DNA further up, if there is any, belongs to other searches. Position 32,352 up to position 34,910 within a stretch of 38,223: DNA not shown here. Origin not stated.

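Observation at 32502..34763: Hdr-coupled 753-aa orphan joining a helical region, two winged-helix modules and a split 2x[4Fe-4S] domain; candidate novel redox-sensing or scaffolding component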

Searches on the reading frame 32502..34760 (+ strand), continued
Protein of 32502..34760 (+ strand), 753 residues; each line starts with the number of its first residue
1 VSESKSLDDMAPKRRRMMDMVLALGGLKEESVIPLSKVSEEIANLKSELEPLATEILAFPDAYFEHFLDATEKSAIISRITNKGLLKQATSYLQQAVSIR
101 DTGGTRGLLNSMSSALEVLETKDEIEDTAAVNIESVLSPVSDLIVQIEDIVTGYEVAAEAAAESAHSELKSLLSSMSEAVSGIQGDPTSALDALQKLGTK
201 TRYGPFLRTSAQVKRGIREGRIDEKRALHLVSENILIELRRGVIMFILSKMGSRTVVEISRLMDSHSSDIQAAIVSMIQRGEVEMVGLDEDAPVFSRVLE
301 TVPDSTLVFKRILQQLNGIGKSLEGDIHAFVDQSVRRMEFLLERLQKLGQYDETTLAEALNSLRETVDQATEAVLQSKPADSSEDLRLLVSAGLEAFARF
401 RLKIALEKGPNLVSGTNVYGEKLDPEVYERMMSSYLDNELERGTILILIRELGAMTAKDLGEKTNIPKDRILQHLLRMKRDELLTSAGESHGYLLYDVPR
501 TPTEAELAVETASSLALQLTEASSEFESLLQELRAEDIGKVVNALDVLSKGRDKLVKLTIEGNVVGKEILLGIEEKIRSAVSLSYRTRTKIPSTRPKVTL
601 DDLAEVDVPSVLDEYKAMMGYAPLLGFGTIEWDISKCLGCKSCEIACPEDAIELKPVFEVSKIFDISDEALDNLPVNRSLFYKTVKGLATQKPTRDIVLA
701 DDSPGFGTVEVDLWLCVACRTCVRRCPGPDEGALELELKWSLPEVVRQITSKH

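Call 53: search_solved_structures(query=P0200, max_evalue=1e-10, show_alignments=1)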
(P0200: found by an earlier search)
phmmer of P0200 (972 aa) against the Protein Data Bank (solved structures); distinct sequences matched with E-value up to 1e-10: 12.
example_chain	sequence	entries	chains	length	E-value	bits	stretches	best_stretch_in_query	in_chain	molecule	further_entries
9bov_A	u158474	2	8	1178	1.1e-121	411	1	163-631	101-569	Molybdopterin oxidoreductase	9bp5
9n5u_A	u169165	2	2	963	4.6e-119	402.3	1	154-563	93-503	NfnA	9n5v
8oh5_C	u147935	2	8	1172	1.5e-106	360.9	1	143-630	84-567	Formate dehydrogenase-O, major subunit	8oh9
4ylf_B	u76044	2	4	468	4.7e-97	329.4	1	165-563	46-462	Dihydropyrimidine dehydrogenase subunit A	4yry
5jca_L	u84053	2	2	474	5.7e-89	302.7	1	165-562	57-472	NADH-dependent Ferredoxin:NADP Oxidoreductase (NfnI) subunit alpha | NADH-dependent Ferredoxin:NADP Oxidoreductase subunit alpha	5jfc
5vj7_A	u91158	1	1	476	1.4e-78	268.3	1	165-561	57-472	Oxidoreductase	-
2vdc_G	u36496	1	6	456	3.7e-63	217.3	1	159-563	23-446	GLUTAMATE SYNTHASE [NADPH] SMALL CHAIN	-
6s6s_G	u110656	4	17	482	4.5e-63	217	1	159-563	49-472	Glutamate synthase [NADPH] small chain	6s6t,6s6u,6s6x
7mfm_I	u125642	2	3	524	5.2e-45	157.2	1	181-565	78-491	Glutamate synthase (NADPH) small chain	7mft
7m31_A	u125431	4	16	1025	4.7e-40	140.8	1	159-563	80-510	Dihydropyrimidine dehydrogenase [NADP(+)]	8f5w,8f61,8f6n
1h7x_A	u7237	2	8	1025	4.7e-40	140.8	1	159-563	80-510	DIHYDROPYRIMIDINE DEHYDROGENASE | Dihydropyrimidine dehydrogenase [NADP(+)]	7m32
1gt8_A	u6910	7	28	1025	4.7e-40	140.8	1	159-563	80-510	DIHYDROPYRIMIDINE DEHYDROGENASE | Dihydropyrimidine dehydrogenase [NADP(+)]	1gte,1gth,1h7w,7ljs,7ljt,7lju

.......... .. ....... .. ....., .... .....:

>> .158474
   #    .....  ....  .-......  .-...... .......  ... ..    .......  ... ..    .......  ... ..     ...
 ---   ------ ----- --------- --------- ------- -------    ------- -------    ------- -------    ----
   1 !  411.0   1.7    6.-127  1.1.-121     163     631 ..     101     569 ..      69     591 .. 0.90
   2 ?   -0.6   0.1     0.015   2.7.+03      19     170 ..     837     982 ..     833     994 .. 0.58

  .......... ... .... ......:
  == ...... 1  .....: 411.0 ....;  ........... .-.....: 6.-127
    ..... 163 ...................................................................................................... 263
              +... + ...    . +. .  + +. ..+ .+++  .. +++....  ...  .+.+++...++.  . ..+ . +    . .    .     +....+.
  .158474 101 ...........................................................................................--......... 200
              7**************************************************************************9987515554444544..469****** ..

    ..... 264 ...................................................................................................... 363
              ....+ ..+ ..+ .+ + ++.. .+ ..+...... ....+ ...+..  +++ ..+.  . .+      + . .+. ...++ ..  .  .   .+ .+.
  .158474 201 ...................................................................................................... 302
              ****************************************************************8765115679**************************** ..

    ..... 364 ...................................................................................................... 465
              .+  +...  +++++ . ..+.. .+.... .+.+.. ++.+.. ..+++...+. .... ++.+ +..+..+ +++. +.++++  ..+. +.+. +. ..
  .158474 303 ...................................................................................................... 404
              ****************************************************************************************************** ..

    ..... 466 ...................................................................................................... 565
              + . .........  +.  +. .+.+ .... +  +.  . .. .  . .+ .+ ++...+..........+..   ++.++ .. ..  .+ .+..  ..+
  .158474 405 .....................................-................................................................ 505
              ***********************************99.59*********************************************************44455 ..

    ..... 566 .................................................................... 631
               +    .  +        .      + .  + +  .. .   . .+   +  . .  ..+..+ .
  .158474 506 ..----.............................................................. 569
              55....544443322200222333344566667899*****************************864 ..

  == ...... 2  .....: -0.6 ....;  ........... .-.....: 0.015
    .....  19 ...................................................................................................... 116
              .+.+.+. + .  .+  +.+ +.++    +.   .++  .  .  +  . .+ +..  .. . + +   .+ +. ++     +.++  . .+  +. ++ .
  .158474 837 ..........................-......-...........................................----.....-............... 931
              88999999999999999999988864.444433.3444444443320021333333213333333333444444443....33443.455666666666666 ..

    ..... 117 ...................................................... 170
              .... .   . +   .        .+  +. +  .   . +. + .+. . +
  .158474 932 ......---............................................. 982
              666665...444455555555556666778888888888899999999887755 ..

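Call 74: find_encoding_contigs(protein=P0140, flank=5000, max_places=1)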
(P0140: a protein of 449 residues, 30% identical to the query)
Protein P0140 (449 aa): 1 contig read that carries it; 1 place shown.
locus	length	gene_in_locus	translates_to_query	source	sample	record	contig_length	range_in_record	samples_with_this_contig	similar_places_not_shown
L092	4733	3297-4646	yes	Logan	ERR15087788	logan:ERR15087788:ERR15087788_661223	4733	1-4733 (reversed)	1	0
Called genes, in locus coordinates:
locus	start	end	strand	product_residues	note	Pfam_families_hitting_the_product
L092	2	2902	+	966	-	?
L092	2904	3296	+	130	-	PF02662:FlpD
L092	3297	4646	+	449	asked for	PF01978:TrmB (faint), PF12838:Fer4_7 (faint), PF13187:Fer4_9 (faint), PF14697:Fer4_21 (faint), PF00037:Fer4 (faint), PF12797:Fer4_2 (faint), PF12837:Fer4_6 (faint), PF13237:Fer4_10 (faint), +1 more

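Call 75: find_encoding_contigs(protein=P0214, flank=7000, max_places=1)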
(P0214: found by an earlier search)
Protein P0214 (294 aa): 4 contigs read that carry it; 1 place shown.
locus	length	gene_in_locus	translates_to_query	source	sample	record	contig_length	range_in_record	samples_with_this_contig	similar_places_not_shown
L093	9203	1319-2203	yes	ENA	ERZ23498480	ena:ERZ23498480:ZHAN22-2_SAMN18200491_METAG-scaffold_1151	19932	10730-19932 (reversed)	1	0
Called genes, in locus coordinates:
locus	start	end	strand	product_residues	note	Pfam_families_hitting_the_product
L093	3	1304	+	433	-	?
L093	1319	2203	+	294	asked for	PF02662:FlpD, PF13237:Fer4_10 (faint), PF00037:Fer4, PF12837:Fer4_6, PF12838:Fer4_7 (weak), PF13187:Fer4_9 (weak)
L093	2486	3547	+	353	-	PF04055:Radical_SAM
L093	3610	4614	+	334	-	PF04055:Radical_SAM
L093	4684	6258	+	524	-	PF21948:LplA-B_cat, PF03099:BPL_LplA_LipB (weak), PF10437:Lip_prot_lig_C (weak), PF01976:DUF116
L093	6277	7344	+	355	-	PF00890:FAD_binding_2 (faint), PF01266:DAO (faint), PF01494:FAD_binding_3, PF03486:HI0933_like (faint), PF04820:Trp_halogenase (faint), PF07992:Pyr_redox_2 (weak), PF12831:FAD_oxidored, PF13738:Pyr_redox_3 (faint)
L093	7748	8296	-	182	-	PF02659:Mntp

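Call 76: search_protein_families(library=pfam, proteins=[L092:2-2899:+, L093:3-1301:+], max_evalue=0.000001)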
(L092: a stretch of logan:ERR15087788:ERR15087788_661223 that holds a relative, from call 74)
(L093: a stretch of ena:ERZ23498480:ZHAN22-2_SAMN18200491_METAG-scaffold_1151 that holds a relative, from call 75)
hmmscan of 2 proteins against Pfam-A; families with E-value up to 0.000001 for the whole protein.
L092:2-2899:+ (966 aa): 14 families
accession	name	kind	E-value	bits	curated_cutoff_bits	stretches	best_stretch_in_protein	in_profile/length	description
PF00037.32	Fer4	-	7.1e-23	79.9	21.1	1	60-80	2-22/24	4Fe-4S binding domain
PF07992.20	Pyr_redox_2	-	4.4e-21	76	26.1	1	551-866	3-291/291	Pyridine nucleotide-disulphide oxidoreductase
PF12838.12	Fer4_7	-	2.8e-17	63.3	27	1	896-944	2-52/52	4Fe-4S dicluster domain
PF13484.11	Fer4_16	-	9.1e-15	55.6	30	0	930-953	2-27/66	4Fe-4S double cluster binding domain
PF13237.11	Fer4_10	-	6e-12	45.7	25.5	0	60-86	3-30/53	4Fe-4S dicluster domain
PF14697.11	Fer4_21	-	7e-12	45.7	35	0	894-943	6-55/59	4Fe-4S dicluster domain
PF13187.11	Fer4_9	-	7.2e-12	45.6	27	1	896-944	2-51/52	4Fe-4S dicluster domain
PF12837.12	Fer4_6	-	2.4e-11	43.5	25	0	60-80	3-23/24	4Fe-4S binding domain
PF25160.1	LdpA_Fe-S-bd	-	1.6e-09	37.8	27.6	0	889-912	21-44/49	LdpA Fe-S cluster-binding domain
PF12797.12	Fer4_2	-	3.5e-08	33.3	24.5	0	60-78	4-22/22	4Fe-4S binding domain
PF01266.30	DAO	-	6.7e-08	32.9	27.9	0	552-584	3-35/353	FAD dependent oxidoreductase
PF13183.11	Fer4_8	-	3.7e-07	31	27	0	59-80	47-68/68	4Fe-4S dicluster domain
PF00890.30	FAD_binding_2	-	4.5e-07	29.9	20.4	0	551-585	2-36/414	FAD binding domain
PF12831.13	FAD_oxidored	-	5.5e-07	29.7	27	1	552-587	3-38/416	FAD dependent oxidoreductase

L093:3-1301:+ (433 aa): 11 families
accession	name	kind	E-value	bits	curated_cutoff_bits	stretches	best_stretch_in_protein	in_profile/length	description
PF00037.32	Fer4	-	1.4e-19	69.5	21.1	0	361-383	2-24/24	4Fe-4S binding domain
PF12837.12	Fer4_6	-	6.5e-19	67.3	25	0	360-382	2-24/24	4Fe-4S binding domain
PF13237.11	Fer4_10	-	3.1e-17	62.7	25.5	1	362-409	4-53/53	4Fe-4S dicluster domain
PF14697.11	Fer4_21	-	2.7e-15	56.7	35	1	360-414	1-58/59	4Fe-4S dicluster domain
PF12838.12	Fer4_7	-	7.1e-15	55.7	27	1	366-412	1-52/52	4Fe-4S dicluster domain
PF13187.11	Fer4_9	-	1.4e-14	54.2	27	2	22-85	1-52/52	4Fe-4S dicluster domain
PF13484.11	Fer4_16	-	8.8e-13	49.3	30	0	366-385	1-20/66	4Fe-4S double cluster binding domain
PF25160.1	LdpA_Fe-S-bd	-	1.8e-12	47.3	27.6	1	373-418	9-48/49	LdpA Fe-S cluster-binding domain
PF12797.12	Fer4_2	-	3.6e-11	42.7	24.5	0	64-80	4-20/22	4Fe-4S binding domain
PF13183.11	Fer4_8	-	3.8e-09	37.4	27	0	397-414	4-21/68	4Fe-4S dicluster domain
PF12800.12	Fer4_4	-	1.5e-07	31.6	24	0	21-35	2-16/17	4Fe-4S binding domain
